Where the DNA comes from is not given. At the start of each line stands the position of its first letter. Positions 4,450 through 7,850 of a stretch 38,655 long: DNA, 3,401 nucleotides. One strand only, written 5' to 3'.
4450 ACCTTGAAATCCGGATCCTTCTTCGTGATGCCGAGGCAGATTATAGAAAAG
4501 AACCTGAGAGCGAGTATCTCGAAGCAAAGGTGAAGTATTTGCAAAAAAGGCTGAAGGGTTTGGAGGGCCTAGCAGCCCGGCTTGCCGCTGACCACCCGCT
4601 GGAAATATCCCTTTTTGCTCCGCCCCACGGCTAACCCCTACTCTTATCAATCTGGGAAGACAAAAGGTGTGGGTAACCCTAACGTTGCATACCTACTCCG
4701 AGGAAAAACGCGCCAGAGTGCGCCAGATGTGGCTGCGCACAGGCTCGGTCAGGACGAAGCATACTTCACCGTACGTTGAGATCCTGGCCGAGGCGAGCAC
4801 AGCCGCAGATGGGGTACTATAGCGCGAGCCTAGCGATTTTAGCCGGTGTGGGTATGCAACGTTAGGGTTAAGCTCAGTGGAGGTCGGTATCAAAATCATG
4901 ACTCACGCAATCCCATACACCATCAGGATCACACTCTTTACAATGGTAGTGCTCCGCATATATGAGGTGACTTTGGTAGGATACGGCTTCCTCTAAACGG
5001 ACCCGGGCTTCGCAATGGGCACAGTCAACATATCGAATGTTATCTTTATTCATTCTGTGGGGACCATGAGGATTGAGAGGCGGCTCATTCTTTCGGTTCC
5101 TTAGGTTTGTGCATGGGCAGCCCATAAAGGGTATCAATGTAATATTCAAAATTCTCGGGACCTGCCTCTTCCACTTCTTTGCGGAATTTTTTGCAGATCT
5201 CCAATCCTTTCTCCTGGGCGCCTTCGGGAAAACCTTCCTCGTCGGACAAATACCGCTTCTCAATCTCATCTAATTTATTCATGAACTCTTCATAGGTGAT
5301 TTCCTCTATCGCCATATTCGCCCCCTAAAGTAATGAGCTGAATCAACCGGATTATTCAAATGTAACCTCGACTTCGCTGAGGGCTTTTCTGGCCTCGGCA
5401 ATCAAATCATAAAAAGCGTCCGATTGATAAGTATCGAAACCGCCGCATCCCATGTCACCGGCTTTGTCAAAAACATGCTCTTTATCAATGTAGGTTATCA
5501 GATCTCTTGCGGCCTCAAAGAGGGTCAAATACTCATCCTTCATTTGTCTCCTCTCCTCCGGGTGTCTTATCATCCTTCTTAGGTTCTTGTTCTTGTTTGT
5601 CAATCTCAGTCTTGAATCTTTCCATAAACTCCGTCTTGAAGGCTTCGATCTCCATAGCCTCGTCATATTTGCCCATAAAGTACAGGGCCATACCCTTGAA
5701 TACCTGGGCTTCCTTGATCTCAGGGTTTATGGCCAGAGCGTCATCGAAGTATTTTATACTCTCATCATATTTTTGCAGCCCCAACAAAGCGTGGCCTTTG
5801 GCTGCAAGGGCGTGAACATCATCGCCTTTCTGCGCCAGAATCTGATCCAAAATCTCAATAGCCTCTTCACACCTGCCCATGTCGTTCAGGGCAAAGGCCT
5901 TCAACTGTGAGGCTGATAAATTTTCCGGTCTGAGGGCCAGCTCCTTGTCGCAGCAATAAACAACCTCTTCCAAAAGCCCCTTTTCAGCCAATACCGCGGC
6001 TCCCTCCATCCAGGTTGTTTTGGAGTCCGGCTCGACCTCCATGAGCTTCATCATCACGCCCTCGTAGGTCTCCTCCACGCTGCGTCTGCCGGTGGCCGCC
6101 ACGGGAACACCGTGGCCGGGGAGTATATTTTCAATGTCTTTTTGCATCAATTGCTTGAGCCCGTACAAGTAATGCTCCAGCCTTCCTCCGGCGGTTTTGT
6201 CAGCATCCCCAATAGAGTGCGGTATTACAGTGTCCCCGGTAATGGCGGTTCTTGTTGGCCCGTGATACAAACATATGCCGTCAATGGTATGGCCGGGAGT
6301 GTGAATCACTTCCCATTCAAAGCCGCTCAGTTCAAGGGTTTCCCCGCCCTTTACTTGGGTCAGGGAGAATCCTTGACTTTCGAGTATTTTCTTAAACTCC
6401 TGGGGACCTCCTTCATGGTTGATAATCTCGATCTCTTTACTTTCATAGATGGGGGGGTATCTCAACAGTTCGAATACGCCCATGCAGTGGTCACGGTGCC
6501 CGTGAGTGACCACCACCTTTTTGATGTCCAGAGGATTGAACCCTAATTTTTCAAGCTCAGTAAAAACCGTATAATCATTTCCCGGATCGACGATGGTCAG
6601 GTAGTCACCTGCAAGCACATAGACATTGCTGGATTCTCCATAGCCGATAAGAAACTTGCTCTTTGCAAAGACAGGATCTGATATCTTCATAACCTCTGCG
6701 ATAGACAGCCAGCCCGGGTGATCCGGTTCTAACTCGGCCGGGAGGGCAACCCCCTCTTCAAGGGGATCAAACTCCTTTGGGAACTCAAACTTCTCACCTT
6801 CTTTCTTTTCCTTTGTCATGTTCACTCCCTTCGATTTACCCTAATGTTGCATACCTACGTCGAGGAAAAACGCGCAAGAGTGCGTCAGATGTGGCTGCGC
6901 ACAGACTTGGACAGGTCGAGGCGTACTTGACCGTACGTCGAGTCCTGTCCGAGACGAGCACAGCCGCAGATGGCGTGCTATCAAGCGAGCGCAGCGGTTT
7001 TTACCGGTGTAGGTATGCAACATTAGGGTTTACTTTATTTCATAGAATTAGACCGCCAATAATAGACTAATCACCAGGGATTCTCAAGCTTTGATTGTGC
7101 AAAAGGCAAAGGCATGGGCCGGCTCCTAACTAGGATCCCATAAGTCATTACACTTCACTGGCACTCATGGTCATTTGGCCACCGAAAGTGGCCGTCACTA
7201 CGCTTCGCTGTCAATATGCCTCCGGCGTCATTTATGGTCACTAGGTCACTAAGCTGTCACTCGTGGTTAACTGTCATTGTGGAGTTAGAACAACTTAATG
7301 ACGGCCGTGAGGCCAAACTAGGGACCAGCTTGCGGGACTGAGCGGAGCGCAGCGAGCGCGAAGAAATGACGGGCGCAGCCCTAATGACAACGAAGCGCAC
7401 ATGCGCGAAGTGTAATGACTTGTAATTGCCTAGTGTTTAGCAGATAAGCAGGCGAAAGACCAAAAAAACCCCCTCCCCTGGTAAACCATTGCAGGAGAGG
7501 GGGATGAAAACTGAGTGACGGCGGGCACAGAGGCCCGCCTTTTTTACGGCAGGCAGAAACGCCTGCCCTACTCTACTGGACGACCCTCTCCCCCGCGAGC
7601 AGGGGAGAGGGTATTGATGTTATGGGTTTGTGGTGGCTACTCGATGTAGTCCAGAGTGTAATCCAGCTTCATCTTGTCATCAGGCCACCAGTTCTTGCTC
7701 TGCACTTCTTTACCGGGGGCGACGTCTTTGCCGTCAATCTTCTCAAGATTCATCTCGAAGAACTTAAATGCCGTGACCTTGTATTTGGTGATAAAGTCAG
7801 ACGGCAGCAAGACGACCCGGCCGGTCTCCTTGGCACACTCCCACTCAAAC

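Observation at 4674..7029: Two ~193-nt covarying long-hairpin elements in direct orientation that precisely bracket a four-gene cassette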

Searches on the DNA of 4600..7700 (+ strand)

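Call 32: search_rna_families(source=window, start=4600, end=7700, threshold=evalue, max_evalue=1)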
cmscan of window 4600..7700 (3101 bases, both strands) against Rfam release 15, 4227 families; matches with E-value up to 1: 3.
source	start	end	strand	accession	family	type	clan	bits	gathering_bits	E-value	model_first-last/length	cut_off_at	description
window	5057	5104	+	RF03449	mir-6827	Gene; miRNA;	-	20.8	80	0.91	1-55/55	no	mir-6827 microRNA precursor family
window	7463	7545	+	RF01389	isrF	Gene; sRNA;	-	15.4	40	0.24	1-292/292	no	isrF Hfq binding RNA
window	7395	7496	-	RF01953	SOX2OT_exon3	Gene; lncRNA;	-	14.8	70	0.43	173-276/276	no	SOX2 overlapping transcript exon 3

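Call 52: search_dna_similar(query=window:6836-7031:+, collection=plasmids, mode=distant, max_evalue=0.01)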
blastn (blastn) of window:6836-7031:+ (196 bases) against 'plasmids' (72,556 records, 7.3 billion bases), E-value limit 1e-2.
No match.

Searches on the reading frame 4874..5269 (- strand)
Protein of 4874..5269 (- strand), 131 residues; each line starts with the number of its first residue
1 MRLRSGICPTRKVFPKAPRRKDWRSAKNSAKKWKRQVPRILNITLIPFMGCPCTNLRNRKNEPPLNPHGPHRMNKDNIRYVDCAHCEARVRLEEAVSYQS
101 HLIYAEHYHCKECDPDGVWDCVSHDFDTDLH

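Call 13: search_protein_families(library=pfam, proteins=[window:4874-5269:-], max_evalue=0.01)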
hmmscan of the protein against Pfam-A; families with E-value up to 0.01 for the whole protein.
window:4874-5269:- (131 aa): 0 families

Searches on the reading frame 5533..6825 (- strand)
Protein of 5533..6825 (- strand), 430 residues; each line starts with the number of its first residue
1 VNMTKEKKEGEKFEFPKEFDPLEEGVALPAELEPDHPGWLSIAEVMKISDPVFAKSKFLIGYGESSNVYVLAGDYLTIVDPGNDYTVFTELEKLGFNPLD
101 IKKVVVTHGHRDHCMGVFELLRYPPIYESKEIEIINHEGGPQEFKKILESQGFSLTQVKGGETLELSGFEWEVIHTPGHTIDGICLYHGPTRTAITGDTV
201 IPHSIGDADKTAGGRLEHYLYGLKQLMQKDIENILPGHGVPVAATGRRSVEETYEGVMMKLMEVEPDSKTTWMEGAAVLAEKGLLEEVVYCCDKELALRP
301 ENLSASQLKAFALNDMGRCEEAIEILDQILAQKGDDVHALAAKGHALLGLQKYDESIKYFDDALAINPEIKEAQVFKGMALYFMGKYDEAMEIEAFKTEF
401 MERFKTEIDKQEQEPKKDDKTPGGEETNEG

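Call 13: search_protein_families(library=pfam, proteins=[window:5533-6825:-], max_evalue=0.01)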
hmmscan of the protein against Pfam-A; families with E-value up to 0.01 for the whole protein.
window:5533-6825:- (430 aa): 19 families
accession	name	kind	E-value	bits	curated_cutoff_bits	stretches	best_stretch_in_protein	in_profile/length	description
PF00753.33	Lactamase_B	-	1e-25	91.3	22.7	1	63-238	3-196/196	Metallo-beta-lactamase superfamily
PF14559.12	TPR_19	-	2.6e-11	44.1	25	2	296-343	18-67/68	Tetratricopeptide repeat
PF13432.12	TPR_16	-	2.7e-11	44.1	32.7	2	315-368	9-62/65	Tetratricopeptide repeat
PF13181.12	TPR_8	-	4.4e-09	36.2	25.7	1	338-369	2-33/34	Tetratricopeptide repeat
PF07719.23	TPR_2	-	1.2e-07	31.7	27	1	339-369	3-33/34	Tetratricopeptide repeat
PF13428.12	TPR_14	-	3e-07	30.9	23.5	0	307-343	5-41/44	Tetratricopeptide repeat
PF00515.34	TPR_1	-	3.2e-07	30.3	27.8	1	339-369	3-33/34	Tetratricopeptide repeat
PF12895.13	ANAPC3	-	8.1e-07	29.7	27.2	1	283-362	3-81/82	Anaphase-promoting complex, cyclosome, subunit 3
PF13424.12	TPR_12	-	1.5e-06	28.7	30.1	1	308-367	8-75/77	Tetratricopeptide repeat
PF13374.12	TPR_10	-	2.6e-05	24.5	27.5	0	344-366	9-31/42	Tetratricopeptide repeat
PF12706.13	Lactamase_B_2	-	6.3e-05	23.1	27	1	79-180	5-112/200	Beta-lactamase superfamily domain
PF25062.1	ARM_TT21_N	-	7.1e-05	23.1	40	1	282-393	7-122/222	Tetratricopeptide repeat protein 21 N-terminal ARM repeat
PF13176.12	TPR_7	-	0.00019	21.7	27.9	0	339-367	1-29/36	Tetratricopeptide repeat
PF13431.12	TPR_17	-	0.00034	21.1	24.4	0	327-357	3-33/34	Tetratricopeptide repeat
PF23914.1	TPR_CcmH_CycH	-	0.0006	20.1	42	1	263-368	44-152/158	Cytochrome c-type biogenesis protein H TPR domain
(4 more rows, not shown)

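Call 35: find_homologous_proteins(query=window:5533-6819:-, max_evalue=1e-30)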
Query window:5533-6819:- (428 aa): 1075 proteins with E <= 1e-30 among 7339 candidates; the best 120 are listed.
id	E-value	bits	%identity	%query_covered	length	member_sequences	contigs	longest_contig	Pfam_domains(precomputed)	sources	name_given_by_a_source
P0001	7.9e-281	949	98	100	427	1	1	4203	PF14559.13,PF00515.35,PF12895.14,PF13424.13,PF23023.2,PF13432.13,PF13428.13,PF13181.13,PF00753.34,PF07719.24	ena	-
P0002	1.1e-278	942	97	100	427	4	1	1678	PF14559.13,PF00515.35,PF12895.14,PF13424.13,PF23023.2,PF13432.13,PF13428.13,PF13181.13,PF00753.34,PF07719.24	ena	-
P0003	1.6e-277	938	96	100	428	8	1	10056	PF14559.13,PF00515.35,PF12895.14,PF13424.13,PF23023.2,PF13432.13,PF13428.13,PF13181.13,PF00753.34,PF07719.24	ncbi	-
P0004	1.2e-270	916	93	97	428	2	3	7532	PF14559.13,PF00515.35,PF12895.14,PF13424.13,PF23023.2,PF13432.13,PF13428.13,PF13181.13,PF00753.34,PF07719.24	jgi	jgi:glyoxylase-like metal-dependent hydrolase (beta-lactamase superfamily II)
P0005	9.7e-266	899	91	100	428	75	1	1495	PF14559.13,PF00515.35,PF12895.14,PF13424.13,PF23023.2,PF13432.13,PF13428.13,PF13181.13,PF00753.34,PF07719.24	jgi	jgi:glyoxylase-like metal-dependent hydrolase (beta-lactamase superfamily II)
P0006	4.7e-265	897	91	97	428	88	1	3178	PF14559.13,PF00515.35,PF12895.14,PF13424.13,PF23023.2,PF13432.13,PF13428.13,PF13181.13,PF00753.34,PF07719.24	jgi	jgi:glyoxylase-like metal-dependent hydrolase (beta-lactamase superfamily II)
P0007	2.3e-264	895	91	100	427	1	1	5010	PF14559.13,PF00515.35,PF13424.13,PF23023.2,PF13432.13,PF13428.13,PF13181.13,PF00753.34,PF07719.24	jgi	jgi:hydroxyacylglutathione hydrolase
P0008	4.5e-264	894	91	100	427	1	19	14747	PF14559.13,PF00515.35,PF13424.13,PF23023.2,PF13432.13,PF13428.13,PF13181.13,PF00753.34,PF07719.24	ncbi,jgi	ncbi:MAG: MBL fold metallo-hydrolase [Syntrophobacterales bacterium]|jgi:hydroxyacylglutathione hydr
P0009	8.1e-264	893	90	97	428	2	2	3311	PF14559.13,PF00515.35,PF12895.14,PF13424.13,PF23023.2,PF13432.13,PF13428.13,PF13181.13,PF00753.34,PF07719.24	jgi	jgi:glyoxylase-like metal-dependent hydrolase (beta-lactamase superfamily II)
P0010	1.0e-263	893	91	100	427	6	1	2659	PF14559.13,PF00515.35,PF13424.13,PF23023.2,PF13432.13,PF13428.13,PF13181.13,PF00753.34,PF07719.24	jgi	jgi:glyoxylase-like metal-dependent hydrolase (beta-lactamase superfamily II)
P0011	1.5e-263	892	91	100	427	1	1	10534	PF14559.13,PF00515.35,PF13424.13,PF23023.2,PF13432.13,PF13428.13,PF13181.13,PF00753.34,PF07719.24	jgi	jgi:hydroxyacylglutathione hydrolase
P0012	2.5e-263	891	89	100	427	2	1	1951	PF14559.13,PF00515.35,PF12895.14,PF13424.13,PF23023.2,PF13432.13,PF13428.13,PF13181.13,PF00753.34,PF07719.24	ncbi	-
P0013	3.1e-263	891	93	95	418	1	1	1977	PF14559.13,PF00515.35,PF12895.14,PF13424.13,PF23023.2,PF13432.13,PF13428.13,PF13181.13,PF00753.34,PF07719.24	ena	-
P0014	3.4e-262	888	89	100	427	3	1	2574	PF25062.2,PF13428.13,PF00753.34,PF13374.13,PF14559.13,PF00515.35,PF12895.14,PF13424.13,PF23023.2,PF13432.13,PF13181.13,PF07719.24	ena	-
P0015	4.8e-262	887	89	100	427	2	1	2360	PF14559.13,PF00515.35,PF12895.14,PF13424.13,PF23023.2,PF13432.13,PF13428.13,PF13181.13,PF00753.34,PF07719.24,PF13374.13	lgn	-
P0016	5.3e-262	887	89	100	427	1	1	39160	PF14559.13,PF25062.2,PF00515.35,PF12895.14,PF13424.13,PF23023.2,PF13432.13,PF13428.13,PF13181.13,PF00753.34,PF07719.24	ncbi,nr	ncbi:MAG: MBL fold metallo-hydrolase [Deltaproteobacteria bacterium]|nr:MBL fold metallo-hydrolase [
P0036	1.5e-242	823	84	98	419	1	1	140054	PF14559.13,PF00515.35,PF13424.13,PF23023.2,PF13432.13,PF13428.13,PF13181.13,PF00753.34,PF07719.24,PF13374.13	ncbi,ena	-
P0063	1.3e-233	794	87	93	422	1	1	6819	PF14559.13,PF00515.35,PF13424.13,PF23023.2,PF13432.13,PF13428.13,PF13181.13,PF00753.34,PF07719.24,PF13374.13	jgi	jgi:glyoxylase-like metal-dependent hydrolase (beta-lactamase superfamily II)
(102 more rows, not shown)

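Call 36: find_encoding_contigs(protein=P0003, flank=5000, max_places=2)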
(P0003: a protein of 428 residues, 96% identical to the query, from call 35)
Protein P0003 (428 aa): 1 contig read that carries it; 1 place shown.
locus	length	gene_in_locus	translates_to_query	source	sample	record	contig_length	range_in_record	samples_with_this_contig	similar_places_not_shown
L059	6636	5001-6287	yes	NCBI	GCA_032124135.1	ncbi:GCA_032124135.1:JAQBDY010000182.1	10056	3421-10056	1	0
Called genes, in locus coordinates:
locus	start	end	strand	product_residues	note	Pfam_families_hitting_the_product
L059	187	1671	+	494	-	PF02515:CoA_transf_3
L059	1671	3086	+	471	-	PF02515:CoA_transf_3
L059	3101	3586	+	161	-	-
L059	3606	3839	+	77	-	-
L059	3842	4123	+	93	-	-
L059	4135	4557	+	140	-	-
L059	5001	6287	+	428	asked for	PF23023:Anti-Pycsar_Apyc1 (weak), PF00753:Lactamase_B, PF13428:TPR_14 (faint), PF00515:TPR_1 (faint), PF07719:TPR_2 (faint), PF12895:ANAPC3 (faint), PF14559:TPR_19 (faint), PF13432:TPR_16 (weak), +2 more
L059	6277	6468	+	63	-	-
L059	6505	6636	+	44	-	?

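Call 37: find_encoding_contigs(protein=P0016, flank=5000, max_places=2)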
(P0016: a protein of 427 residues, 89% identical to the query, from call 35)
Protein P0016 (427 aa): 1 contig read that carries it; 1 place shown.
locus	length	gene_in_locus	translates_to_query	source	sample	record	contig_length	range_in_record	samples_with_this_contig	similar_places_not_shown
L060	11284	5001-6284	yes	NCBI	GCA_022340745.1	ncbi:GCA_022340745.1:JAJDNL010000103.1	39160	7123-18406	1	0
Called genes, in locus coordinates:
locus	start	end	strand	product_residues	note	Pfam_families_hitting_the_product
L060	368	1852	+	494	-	PF02515:CoA_transf_3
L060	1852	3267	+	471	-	PF02515:CoA_transf_3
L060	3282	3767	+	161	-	-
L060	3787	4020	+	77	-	-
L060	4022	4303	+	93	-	-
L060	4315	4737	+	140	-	-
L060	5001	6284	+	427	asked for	PF23023:Anti-Pycsar_Apyc1 (weak), PF00753:Lactamase_B, PF13428:TPR_14 (faint), PF07719:TPR_2 (faint), PF25062:ARM_TT21_N (weak), PF13432:TPR_16 (weak), PF00515:TPR_1 (weak), PF13432:TPR_16 (weak), +4 more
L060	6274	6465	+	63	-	-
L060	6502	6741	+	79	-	-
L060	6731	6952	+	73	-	-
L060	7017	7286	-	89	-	-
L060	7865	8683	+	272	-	PF00551:Formyl_trans_N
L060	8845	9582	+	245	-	PF00881:Nitroreductase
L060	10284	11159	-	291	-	PF00850:Hist_deacetyl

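Call 38: find_encoding_contigs(protein=P0008, flank=5000, max_places=3)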
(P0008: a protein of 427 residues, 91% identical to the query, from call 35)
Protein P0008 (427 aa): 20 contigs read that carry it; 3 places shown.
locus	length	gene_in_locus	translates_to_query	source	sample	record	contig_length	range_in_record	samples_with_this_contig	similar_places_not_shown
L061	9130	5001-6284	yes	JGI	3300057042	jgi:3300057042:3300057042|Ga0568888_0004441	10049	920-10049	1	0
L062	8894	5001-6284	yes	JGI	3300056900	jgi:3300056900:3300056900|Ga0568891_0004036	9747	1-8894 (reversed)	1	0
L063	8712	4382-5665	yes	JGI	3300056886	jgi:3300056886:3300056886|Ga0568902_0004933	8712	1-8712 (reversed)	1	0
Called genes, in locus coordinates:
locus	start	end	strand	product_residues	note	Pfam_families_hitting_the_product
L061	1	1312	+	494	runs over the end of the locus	PF02515:CoA_transf_3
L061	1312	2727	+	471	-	PF02515:CoA_transf_3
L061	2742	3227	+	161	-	-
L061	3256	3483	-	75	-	-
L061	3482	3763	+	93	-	-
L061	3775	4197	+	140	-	-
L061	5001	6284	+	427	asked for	PF23023:Anti-Pycsar_Apyc1 (weak), PF00753:Lactamase_B, PF13181:TPR_8 (faint), PF13428:TPR_14 (faint), PF07719:TPR_2 (faint), PF13432:TPR_16 (weak), PF00515:TPR_1 (weak), PF13432:TPR_16 (weak), +2 more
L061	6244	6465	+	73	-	-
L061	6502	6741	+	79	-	-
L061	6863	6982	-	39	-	-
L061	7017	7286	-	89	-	-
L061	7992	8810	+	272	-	PF00551:Formyl_trans_N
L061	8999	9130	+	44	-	?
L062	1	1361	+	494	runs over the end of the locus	PF02515:CoA_transf_3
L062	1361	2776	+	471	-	PF02515:CoA_transf_3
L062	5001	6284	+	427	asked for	PF23023:Anti-Pycsar_Apyc1 (weak), PF00753:Lactamase_B, PF13181:TPR_8 (faint), PF13428:TPR_14 (faint), PF07719:TPR_2 (faint), PF13432:TPR_16 (weak), PF00515:TPR_1 (weak), PF13432:TPR_16 (weak), +2 more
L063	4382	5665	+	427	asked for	PF23023:Anti-Pycsar_Apyc1 (weak), PF00753:Lactamase_B, PF13181:TPR_8 (faint), PF13428:TPR_14 (faint), PF07719:TPR_2 (faint), PF13432:TPR_16 (weak), PF00515:TPR_1 (weak), PF13432:TPR_16 (weak), +2 more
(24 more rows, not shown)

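Call 39: find_encoding_contigs(protein=P0036, flank=5000, max_places=2)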
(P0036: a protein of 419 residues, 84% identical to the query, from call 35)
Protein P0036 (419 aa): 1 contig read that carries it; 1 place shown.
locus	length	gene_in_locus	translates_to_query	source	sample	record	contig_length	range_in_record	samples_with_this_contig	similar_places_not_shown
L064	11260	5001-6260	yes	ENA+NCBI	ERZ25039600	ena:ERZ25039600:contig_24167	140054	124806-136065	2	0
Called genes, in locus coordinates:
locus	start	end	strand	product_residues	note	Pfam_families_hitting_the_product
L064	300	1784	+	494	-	PF02515:CoA_transf_3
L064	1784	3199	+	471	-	PF02515:CoA_transf_3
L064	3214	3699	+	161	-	-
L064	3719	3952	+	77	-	-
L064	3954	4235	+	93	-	-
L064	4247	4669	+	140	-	-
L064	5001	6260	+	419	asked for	PF00753:Lactamase_B, PF23023:Anti-Pycsar_Apyc1 (faint), PF14559:TPR_19 (faint), PF00515:TPR_1 (faint), PF07719:TPR_2 (faint), PF13181:TPR_8 (faint), PF13374:TPR_10 (faint), PF13424:TPR_12 (faint), +2 more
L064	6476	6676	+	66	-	-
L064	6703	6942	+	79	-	-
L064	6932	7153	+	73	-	-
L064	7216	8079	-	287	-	PF00254:FKBP_C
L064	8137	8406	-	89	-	-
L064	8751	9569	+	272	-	PF00551:Formyl_trans_N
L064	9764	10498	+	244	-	PF00881:Nitroreductase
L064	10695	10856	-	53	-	-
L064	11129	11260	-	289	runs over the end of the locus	PF00850:Hist_deacetyl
